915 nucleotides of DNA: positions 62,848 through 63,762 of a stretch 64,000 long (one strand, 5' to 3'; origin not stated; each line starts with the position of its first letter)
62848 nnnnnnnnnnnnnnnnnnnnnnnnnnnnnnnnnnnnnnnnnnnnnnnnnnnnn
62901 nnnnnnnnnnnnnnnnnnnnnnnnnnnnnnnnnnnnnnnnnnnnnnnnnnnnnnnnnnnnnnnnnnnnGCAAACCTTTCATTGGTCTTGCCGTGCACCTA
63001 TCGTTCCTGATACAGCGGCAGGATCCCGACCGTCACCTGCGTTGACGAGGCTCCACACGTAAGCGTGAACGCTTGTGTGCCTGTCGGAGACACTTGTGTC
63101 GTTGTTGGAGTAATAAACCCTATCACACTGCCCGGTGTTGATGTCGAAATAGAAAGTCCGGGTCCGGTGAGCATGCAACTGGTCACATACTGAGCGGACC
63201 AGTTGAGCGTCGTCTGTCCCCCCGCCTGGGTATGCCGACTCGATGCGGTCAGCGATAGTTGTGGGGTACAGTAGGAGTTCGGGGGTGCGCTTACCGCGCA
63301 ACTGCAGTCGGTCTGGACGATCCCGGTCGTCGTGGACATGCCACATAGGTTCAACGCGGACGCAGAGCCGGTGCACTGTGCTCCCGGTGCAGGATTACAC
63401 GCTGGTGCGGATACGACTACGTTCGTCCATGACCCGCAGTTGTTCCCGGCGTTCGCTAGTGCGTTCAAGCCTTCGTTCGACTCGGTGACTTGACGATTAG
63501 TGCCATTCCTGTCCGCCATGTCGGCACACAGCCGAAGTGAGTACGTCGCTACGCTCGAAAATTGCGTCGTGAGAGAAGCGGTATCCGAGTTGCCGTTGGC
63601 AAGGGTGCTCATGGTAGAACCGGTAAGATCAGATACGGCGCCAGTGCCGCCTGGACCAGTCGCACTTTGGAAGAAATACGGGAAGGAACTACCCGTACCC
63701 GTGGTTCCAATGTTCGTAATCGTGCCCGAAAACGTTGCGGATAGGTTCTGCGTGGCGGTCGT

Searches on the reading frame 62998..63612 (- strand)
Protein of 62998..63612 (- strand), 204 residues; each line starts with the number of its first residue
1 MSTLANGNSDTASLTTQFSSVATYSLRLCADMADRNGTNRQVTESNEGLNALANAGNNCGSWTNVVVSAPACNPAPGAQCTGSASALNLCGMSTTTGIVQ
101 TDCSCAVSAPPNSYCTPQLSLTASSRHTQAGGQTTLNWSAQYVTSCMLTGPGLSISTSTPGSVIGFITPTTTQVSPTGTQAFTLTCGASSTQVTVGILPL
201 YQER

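Call 74: find_encoding_contigs(protein=window:62998-63612:-, flank=10000, max_places=2)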
Protein window:62998-63612:- (204 aa): no gene with exactly this product is on record in the collection.
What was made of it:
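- Tried and rejected: The look-up for the right end failed (call 74).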
